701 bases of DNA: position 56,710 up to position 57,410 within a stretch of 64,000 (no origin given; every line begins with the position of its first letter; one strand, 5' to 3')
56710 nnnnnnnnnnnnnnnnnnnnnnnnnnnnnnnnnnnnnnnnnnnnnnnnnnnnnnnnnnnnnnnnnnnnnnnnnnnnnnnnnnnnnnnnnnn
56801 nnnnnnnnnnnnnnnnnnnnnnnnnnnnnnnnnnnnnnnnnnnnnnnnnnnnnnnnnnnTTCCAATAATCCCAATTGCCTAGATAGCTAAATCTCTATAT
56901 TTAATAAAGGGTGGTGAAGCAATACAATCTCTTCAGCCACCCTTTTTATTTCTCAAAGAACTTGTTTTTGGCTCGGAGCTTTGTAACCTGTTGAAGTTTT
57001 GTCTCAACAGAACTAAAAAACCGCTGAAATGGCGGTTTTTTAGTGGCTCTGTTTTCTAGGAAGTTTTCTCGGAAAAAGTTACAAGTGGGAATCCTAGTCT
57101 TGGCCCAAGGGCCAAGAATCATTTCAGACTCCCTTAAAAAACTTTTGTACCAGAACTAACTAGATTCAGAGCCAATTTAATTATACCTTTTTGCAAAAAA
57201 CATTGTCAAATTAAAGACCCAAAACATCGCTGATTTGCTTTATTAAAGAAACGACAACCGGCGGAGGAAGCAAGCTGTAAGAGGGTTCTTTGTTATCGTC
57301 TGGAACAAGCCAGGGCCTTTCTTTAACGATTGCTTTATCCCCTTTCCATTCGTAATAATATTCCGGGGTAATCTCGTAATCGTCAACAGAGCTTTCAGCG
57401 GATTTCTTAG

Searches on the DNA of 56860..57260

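Call 42: search_rna_families(source=window, start=56860, end=57260, threshold=evalue, max_evalue=10)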
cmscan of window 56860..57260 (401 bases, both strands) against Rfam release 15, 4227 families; matches with E-value up to 10: 27.
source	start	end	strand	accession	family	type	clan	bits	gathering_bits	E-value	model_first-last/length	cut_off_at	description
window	56968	57044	+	RF02891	AgrB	Gene; antisense;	-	31.9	40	0.0012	1-84/84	no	ArsR-gov region gene B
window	56977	57048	-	RF02351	psRNA14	Gene; sRNA;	-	22.3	60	0.2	1-84/84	no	Proteobacteria sRNA psRNA14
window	56957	57044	+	RF00106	RNAI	Gene; antisense;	-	20.4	47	0.14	1-102/102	no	RNAI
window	57015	57088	+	RF02900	AaHKsRNA82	Gene; sRNA;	-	19.2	51.4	2.3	1-81/81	no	Aggregatibacter sRNA 82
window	56980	57045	+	RF01859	Phe_leader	Cis-reg; leader;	-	18.7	55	1.2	1-125/125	no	Phenylalanine leader peptide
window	57012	57044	+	RF02351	psRNA14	Gene; sRNA;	-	18.4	60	1.5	5-42/84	no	Proteobacteria sRNA psRNA14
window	56958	57048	+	RF03162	TD-2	Gene; sRNA;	CL00124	17.8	48.7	4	1-98/98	no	TD-2 RNA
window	56977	57127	+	RF02070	STnc300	Gene; sRNA;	-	17.5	80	8.3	1-159/159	no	Salmonella enterica sRNA STnc300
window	57011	57044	+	RF00125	IS128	Gene; sRNA;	-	17.4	80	0.28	163-198/209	no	IS128 RNA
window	56997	57048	+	RF02054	STnc420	Gene; sRNA;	-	17.4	70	1.1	1-58/58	no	Salmonella enterica sRNA STnc420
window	57092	57175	-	RF00410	SNORA2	Gene; snRNA; snoRNA; HACA-box;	CL00021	16.8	70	2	1-137/137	no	Small nucleolar RNA SNORA2/SNORA34 family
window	57011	57089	-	RF00513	Trp_leader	Cis-reg; leader;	-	16.5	41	1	1-100/100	no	Tryptophan operon leader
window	56905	56947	-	RF04218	HCV_5BSL1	Cis-reg;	-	16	44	0.69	1-47/47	no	Hepatitis C virus stem-loop I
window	57015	57042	-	RF02891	AgrB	Gene; antisense;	-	15.5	40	5.1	54-81/84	no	ArsR-gov region gene B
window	57012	57044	-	RF00125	IS128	Gene; sRNA;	-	15.3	80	0.93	165-197/209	no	IS128 RNA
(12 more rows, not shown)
